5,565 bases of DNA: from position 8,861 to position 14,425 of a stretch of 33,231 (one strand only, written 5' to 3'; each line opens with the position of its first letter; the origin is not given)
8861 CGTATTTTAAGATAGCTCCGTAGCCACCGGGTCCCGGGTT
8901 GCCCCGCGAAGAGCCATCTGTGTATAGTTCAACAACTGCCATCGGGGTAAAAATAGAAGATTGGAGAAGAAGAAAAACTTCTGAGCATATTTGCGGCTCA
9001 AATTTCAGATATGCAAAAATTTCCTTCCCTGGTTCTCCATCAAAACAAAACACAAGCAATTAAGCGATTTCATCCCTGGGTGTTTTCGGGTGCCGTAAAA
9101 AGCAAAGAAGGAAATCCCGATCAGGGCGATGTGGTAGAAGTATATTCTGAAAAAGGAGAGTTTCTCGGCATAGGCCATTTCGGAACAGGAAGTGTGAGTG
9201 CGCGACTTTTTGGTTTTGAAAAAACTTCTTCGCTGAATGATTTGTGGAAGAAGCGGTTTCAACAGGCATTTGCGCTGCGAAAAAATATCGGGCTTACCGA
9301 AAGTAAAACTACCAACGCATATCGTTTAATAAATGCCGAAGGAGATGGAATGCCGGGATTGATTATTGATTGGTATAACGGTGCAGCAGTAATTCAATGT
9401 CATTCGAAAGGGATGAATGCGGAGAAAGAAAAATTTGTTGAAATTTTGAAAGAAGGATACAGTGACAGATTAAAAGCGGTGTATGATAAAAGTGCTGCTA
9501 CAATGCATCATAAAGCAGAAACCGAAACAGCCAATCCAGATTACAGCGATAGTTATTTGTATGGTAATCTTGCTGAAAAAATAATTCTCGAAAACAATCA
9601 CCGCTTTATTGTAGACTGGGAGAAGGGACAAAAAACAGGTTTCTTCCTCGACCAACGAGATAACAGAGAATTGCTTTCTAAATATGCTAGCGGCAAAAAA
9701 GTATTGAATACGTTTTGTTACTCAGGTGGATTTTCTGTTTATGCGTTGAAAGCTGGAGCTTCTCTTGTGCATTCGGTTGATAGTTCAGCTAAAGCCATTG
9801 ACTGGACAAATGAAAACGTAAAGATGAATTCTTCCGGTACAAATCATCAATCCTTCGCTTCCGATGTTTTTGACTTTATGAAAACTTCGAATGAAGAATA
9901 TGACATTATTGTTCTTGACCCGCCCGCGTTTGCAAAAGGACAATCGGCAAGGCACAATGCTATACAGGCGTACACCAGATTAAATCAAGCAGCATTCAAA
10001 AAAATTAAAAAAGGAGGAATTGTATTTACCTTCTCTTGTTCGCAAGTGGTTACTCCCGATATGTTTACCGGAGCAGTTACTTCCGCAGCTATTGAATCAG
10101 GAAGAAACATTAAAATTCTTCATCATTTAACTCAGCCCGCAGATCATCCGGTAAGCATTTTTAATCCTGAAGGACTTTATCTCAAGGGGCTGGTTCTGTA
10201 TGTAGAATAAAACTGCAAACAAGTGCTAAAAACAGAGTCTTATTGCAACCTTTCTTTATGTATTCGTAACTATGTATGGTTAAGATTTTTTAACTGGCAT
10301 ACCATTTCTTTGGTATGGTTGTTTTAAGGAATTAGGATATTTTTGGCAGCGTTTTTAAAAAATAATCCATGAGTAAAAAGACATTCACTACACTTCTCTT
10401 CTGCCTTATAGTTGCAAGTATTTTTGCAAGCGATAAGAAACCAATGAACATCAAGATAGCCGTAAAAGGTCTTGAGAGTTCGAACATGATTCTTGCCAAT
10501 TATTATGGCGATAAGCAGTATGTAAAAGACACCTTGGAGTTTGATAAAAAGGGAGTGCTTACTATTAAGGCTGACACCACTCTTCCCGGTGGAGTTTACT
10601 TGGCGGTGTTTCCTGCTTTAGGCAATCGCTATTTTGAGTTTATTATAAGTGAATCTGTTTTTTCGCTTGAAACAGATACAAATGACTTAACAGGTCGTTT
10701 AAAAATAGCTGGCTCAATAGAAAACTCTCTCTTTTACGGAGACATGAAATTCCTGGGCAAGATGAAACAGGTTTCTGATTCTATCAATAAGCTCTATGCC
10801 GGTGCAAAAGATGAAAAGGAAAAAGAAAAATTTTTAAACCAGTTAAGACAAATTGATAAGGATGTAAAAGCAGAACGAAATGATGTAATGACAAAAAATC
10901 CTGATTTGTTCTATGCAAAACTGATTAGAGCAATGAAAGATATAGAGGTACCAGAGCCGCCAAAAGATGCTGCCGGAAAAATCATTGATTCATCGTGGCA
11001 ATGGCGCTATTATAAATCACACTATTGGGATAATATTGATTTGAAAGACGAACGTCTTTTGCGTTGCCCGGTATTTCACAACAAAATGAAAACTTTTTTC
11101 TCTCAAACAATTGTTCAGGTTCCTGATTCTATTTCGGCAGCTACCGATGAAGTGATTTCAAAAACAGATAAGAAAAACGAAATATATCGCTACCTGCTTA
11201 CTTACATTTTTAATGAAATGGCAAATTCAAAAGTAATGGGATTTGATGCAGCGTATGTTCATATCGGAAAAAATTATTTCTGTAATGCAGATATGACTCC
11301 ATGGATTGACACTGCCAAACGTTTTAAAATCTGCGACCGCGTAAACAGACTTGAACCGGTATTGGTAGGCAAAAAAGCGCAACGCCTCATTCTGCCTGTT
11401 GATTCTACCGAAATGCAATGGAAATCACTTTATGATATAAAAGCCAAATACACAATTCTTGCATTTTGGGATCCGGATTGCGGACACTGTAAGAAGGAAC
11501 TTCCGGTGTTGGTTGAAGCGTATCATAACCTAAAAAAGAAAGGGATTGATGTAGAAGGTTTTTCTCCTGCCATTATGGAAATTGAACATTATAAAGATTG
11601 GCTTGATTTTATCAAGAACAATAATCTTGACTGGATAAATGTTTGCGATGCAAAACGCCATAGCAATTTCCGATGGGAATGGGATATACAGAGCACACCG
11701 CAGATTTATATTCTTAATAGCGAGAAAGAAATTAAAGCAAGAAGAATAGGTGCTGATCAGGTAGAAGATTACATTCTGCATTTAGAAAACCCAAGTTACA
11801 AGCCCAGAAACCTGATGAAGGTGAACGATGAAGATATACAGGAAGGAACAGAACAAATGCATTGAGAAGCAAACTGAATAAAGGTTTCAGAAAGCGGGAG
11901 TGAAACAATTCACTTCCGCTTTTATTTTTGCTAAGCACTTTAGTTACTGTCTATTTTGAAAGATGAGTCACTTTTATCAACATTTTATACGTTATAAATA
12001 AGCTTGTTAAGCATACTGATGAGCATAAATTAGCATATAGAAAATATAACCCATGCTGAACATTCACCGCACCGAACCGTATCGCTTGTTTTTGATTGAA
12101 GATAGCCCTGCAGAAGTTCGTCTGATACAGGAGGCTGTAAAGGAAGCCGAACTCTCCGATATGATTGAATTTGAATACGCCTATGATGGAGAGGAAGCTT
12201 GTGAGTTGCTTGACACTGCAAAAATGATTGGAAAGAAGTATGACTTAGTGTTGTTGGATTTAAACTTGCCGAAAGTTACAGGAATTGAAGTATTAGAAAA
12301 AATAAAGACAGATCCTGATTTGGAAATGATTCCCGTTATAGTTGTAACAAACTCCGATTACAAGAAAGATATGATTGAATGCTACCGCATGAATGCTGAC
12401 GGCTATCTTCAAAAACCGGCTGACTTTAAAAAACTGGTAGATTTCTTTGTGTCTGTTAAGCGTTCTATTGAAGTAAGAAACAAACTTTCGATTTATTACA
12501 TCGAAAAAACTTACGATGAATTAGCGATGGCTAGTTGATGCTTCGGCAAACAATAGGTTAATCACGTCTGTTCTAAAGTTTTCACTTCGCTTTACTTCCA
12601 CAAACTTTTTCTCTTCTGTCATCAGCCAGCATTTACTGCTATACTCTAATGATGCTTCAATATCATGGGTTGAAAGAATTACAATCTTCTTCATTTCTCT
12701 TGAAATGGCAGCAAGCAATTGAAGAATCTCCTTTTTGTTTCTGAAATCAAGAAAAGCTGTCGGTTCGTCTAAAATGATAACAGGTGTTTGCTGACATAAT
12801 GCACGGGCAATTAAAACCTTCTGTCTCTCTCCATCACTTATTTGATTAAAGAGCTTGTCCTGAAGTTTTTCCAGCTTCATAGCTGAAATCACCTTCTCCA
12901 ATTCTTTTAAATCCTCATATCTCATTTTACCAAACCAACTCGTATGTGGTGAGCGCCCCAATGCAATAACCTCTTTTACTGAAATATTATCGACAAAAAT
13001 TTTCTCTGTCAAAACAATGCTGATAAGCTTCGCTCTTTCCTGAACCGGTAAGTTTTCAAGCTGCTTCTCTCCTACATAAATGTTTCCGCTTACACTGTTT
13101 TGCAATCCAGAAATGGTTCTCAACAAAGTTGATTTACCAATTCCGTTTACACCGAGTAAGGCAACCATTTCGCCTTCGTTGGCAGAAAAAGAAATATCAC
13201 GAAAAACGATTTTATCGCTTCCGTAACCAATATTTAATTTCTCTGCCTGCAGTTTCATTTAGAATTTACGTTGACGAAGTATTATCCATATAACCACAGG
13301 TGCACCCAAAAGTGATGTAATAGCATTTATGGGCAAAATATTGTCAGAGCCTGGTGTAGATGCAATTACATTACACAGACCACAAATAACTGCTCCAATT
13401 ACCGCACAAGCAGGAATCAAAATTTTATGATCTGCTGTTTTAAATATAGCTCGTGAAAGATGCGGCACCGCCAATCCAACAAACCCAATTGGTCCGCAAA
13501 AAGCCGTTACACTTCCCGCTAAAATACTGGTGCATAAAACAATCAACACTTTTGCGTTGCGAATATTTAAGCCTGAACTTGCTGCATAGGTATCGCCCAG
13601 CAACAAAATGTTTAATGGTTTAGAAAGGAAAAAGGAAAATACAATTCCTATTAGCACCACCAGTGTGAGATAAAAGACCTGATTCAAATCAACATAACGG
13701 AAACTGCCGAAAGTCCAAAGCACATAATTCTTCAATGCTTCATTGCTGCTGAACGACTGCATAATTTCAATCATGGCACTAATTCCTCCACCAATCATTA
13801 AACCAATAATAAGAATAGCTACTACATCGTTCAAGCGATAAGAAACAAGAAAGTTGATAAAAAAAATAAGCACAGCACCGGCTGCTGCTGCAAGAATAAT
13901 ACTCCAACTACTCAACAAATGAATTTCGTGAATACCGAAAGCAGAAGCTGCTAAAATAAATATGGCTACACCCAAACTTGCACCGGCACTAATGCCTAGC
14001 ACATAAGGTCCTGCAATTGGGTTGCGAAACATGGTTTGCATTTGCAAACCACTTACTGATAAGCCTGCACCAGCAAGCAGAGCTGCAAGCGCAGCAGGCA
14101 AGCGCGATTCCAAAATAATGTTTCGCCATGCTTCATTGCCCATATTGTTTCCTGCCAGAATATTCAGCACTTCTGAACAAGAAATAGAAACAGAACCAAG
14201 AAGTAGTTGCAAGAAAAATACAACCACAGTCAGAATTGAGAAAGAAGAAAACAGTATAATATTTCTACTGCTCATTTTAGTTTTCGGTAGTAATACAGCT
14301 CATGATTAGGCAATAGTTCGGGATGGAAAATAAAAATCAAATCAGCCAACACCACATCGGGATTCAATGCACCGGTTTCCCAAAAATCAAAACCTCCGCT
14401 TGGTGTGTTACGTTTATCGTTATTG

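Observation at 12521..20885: Cobalamin-riboswitch-led seven-gene uptake operon whose two leader genes are T9SS cargo rather than lipoproteins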

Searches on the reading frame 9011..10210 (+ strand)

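Call 51: search_protein_families(library=pfam, proteins=[window:9011-10210:+], max_evalue=0.001)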
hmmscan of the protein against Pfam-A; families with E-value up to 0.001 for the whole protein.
window:9011-10210:+ (399 aa): 7 families
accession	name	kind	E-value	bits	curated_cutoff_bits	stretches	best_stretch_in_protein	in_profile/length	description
PF10672.15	Methyltrans_SAM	-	9.7e-26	91.1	27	1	115-358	15-254/286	S-adenosylmethionine-dependent methyltransferase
PF17785.7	PUA_3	-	1.5e-17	63.5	22.6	1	8-67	2-62/64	PUA-like domain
PF03602.21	Cons_hypoth95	-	6.5e-10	39.4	24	1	221-328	35-146/182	Conserved hypothetical protein 95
PF05175.20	MTS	-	1e-07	32.2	23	1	227-345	31-143/170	Methyltransferase small domain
PF01728.25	FtsJ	-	2.7e-05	24.6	24.1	1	221-339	12-136/181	FtsJ-like methyltransferase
PF06325.19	PrmA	-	2.8e-05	24.2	22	1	226-301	160-231/296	Ribosomal protein L11 methyltransferase (PrmA)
PF02475.24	TRM5-TYW2_MTfase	-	3.6e-05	24.2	28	1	194-308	5-116/164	TRM5/TYW2 methyltransferase domain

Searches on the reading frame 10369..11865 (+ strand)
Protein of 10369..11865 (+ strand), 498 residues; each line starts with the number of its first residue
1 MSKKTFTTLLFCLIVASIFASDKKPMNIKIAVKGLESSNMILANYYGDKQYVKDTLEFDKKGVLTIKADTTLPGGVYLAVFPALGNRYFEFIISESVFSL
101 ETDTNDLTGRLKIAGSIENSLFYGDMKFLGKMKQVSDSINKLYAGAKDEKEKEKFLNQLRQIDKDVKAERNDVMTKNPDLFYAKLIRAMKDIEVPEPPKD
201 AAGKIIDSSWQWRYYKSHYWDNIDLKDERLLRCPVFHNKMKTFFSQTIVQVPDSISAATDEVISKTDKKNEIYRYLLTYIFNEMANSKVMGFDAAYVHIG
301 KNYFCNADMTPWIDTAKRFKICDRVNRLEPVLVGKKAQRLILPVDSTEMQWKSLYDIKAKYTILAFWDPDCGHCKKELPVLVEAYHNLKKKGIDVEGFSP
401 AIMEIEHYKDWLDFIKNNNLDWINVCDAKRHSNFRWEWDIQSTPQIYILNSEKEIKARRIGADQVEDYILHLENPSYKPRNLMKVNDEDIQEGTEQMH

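Call 51: search_protein_families(library=pfam, proteins=[window:10369-11865:+], max_evalue=0.001)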
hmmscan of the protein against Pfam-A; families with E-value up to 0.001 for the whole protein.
window:10369-11865:+ (498 aa): 7 families
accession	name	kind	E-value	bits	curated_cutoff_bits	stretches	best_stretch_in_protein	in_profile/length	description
PF13905.12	Thioredoxin_8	-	2.6e-11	44.1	27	1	360-455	2-94/94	Thioredoxin-like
PF00578.27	AhpC-TSA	-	7.8e-11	42.4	26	1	333-457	1-123/124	AhpC/TSA family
PF17127.10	DUF5106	-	6.4e-10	40.1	28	1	192-327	18-147/151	Domain of unknown function (DUF5106)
PF13098.12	Thioredoxin_2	-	2.2e-06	28.4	27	1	358-462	4-94/104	Thioredoxin-like domain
PF14289.11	DUF4369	-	4.5e-06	27.6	25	1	27-122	2-91/91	Domain of unknown function (DUF4369)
PF00085.26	Thioredoxin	-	2.4e-05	24.7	23.5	0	353-390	12-49/103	Thioredoxin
PF08534.16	Redoxin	-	6.8e-05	23.1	26.6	1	334-464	3-137/148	Redoxin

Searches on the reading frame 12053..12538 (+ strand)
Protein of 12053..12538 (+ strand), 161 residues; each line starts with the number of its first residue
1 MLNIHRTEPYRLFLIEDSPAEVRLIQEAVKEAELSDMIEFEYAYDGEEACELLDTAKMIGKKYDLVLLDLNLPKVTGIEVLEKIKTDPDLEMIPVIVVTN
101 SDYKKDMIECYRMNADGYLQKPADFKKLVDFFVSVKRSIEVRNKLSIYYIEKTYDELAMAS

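Call 51: search_protein_families(library=pfam, proteins=[window:12053-12538:+], max_evalue=0.001)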
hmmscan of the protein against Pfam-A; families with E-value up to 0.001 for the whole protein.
window:12053-12538:+ (161 aa): 1 family
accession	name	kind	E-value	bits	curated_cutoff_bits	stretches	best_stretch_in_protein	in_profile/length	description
PF00072.30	Response_reg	-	2.4e-21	76.4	30.2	1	13-130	2-108/111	Response regulator receiver domain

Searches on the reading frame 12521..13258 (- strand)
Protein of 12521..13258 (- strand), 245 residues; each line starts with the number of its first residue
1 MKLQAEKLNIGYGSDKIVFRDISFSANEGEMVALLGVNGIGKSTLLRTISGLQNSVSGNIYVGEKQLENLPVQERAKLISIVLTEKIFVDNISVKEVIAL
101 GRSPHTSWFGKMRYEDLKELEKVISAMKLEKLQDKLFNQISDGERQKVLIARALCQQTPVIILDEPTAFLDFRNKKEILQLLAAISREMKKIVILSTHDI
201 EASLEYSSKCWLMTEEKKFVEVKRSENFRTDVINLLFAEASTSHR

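Call 3: search_protein_families(library=pfam, proteins=[window:12521-13258:-], max_evalue=0.01)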
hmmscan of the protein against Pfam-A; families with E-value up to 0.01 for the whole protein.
window:12521-13258:- (245 aa): 6 families
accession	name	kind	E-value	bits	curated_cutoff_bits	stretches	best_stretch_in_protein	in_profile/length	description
PF00005.33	ABC_tran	-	4.1e-30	105.6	25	1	20-168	2-137/137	ABC transporter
PF13304.12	AAA_21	-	1.1e-11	45.8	27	2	137-201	235-301/304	AAA domain, putative AbiEii toxin, Type IV TA system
PF02463.25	SMC_N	-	9.1e-06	25.7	40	1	30-199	25-200/220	RecF/RecN/SMC N terminal domain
PF25683.1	URGCP_GTPase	-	0.00067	18.9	55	1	31-58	191-218/396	URGCP-like GTPase domain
PF13191.12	AAA_16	-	0.0014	19.6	32.6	1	27-165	22-140/167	AAA ATPase domain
PF13173.12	AAA_14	-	0.0058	17.1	27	0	30-69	3-42/129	AAA domain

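Call 4: search_protein_families(library=ncbifam, proteins=[window:12521-13258:-], max_evalue=0.01)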
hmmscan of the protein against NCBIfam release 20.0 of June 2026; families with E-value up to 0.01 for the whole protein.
window:12521-13258:- (245 aa): 193 families (the best 25 are shown)
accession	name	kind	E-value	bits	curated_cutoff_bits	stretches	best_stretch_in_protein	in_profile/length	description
NF008409.0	PRK11231.1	equivalog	3.3e-50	170.8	375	1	1-226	1-224/255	Fe(3+) dicitrate ABC transporter ATP-binding protein FecE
NF007082.0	PRK09536.1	equivalog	5.4e-45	154.2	537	1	3-215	4-214/402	corrinoid ABC transporter ATPase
NF010068.0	PRK13548.1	equivalog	1.3e-44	152.2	261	1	2-238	5-241/261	heme ABC transporter ATP-binding protein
TIGR03873.1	F420-0_ABC_ATP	hypoth_equivalog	2.5e-41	141.6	372.4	1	3-211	2-208/256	putative F420-0 ABC transporter ATP-binding protein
NF007606.0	PRK10253.1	equivalog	3.2e-38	131.7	497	1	2-228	7-232/266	iron-enterobactin ABC transporter ATP-binding protein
TIGR02315.1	ABC_phnC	equivalog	3.9e-38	131.2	266.1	1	3-231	2-236/243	phosphonate ABC transporter ATP-binding protein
NF040873.1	AztA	equivalog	8.5e-36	123.3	220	1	15-205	4-184/191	zinc ABC transporter ATP-binding protein AztA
NF052485.1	sider_ATP_EitC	equivalog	2.2e-34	119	485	1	1-214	1-209/251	siderophore ABC transporter ATP-binding protein EitC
TIGR00968.1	3a0106s01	subfamily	2.9e-34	118.6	342.75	1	11-217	9-208/237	sulfate ABC transporter ATP-binding protein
TIGR03265.1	PhnT2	equivalog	1.5e-33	116.5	457.7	1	9-214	11-209/353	putative 2-aminoethylphosphonate ABC transporter ATP-binding protein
TIGR01277.1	thiQ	equivalog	6.1e-33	114.2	245.05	1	20-214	15-203/213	thiamine ABC transporter ATP-binding protein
TIGR03608.1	L_ocin_972_ABC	subfamily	7.4e-33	113.8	254.85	1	14-203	9-197/206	putative bacteriocin export ABC transporter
NF043075.1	MMSYN1_0197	equivalog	1.3e-32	113.1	550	1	14-215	13-208/341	spermidine/putrescine ABC transporter ATP-binding protein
TIGR04520.1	ECF_ATPase_1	equivalog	1.8e-32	112.9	315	1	5-229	3-225/269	energy-coupling factor transporter ATPase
NF008039.0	PRK10771.1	equivalog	1.1e-31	110.1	298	1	22-215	18-205/234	thiamine ABC transporter ATP-binding protein ThiQ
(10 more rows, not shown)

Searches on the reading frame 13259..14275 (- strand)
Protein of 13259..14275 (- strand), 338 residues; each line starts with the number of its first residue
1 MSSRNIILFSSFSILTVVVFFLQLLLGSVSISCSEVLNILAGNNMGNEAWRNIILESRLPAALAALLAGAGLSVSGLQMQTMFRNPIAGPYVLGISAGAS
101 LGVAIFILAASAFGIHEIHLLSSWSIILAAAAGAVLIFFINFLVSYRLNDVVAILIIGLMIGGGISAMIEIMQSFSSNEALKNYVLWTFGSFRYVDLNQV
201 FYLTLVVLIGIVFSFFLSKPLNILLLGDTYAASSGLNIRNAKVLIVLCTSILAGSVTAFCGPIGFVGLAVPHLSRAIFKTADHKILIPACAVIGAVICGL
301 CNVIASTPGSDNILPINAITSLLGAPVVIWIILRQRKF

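Call 3: search_protein_families(library=pfam, proteins=[window:13259-14275:-], max_evalue=0.01)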
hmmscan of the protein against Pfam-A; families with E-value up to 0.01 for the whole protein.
window:13259-14275:- (338 aa): 1 family
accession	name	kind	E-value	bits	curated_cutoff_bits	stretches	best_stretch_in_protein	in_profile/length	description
PF01032.23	FecCD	-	2e-77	260.7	26.5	1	15-334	1-311/311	FecCD transport family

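Call 4: search_protein_families(library=ncbifam, proteins=[window:13259-14275:-], max_evalue=0.01)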
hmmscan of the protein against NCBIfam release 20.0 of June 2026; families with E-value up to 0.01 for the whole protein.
window:13259-14275:- (338 aa): 16 families
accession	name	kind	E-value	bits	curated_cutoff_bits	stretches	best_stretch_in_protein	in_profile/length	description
NF003001.0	PRK03784.1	equivalog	8.3e-57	192.8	334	1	6-337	16-330/332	vitamin B12 ABC transporter permease BtuC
NF007871.0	PRK10577.2-2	equivalog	1.3e-47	162.7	899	2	7-250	359-592/679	Fe(3+)-hydroxamate ABC transporter permease FhuB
NF007866.0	PRK10577.1-2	equivalog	4.3e-46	157.5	554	1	40-336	377-664/666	Fe(3+)-hydroxamate ABC transporter permease FhuB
NF007760.0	PRK10441.1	equivalog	7.8e-45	153.4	428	1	4-336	9-330/335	Fe(3+)-siderophore ABC transporter permease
NF007867.0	PRK10577.1-3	subfamily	1.5e-43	149.2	849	1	6-337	387-707/710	Fe(3+)-hydroxamate ABC transporter permease FhuB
NF007299.0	PRK09777.1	equivalog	9.5e-41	140.1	406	1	8-336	5-318/318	Fe(3+) dicitrate ABC transporter permease subunit FecD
NF007872.0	PRK10577.2-3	equivalog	2.3e-40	138.7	727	1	20-335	24-331/676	Fe(3+)-hydroxamate ABC transporter permease FhuB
NF008407.0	PRK11228.1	equivalog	4.3e-39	134.3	396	1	6-335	6-329/330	iron-dicitrate ABC transporter permease FecC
NF007081.0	PRK09535.1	equivalog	2.9e-38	132.2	461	1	47-335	84-360/366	vitamin B12 ABC transporter permease BtuC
NF007873.0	PRK10577.2-4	equivalog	1.1e-36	126.8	1012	2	113-332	84-298/646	Fe(3+)-hydroxamate ABC transporter permease FhuB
TIGR03869.1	F420-0_ABCperm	hypoth_equivalog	1.4e-34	119.9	437.35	1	23-337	9-323/325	putative F420-0 ABC transporter permease subunit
NF007869.0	PRK10577.1-6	equivalog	8e-33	113.8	954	1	12-333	384-692/703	Fe(3+)-hydroxamate ABC transporter permease FhuB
NF007759.0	PRK10440.1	equivalog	2.5e-32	112.4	422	1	4-335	7-326/330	iron-enterobactin ABC transporter permease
NF007870.0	PRK10577.2-1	equivalog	1.1e-30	106.9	1355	1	4-336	9-331/678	Fe(3+)-hydroxamate ABC transporter permease FhuB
NF007868.0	PRK10577.1-5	equivalog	7.5e-30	104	943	1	53-336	57-332/666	Fe(3+)-hydroxamate ABC transporter permease FhuB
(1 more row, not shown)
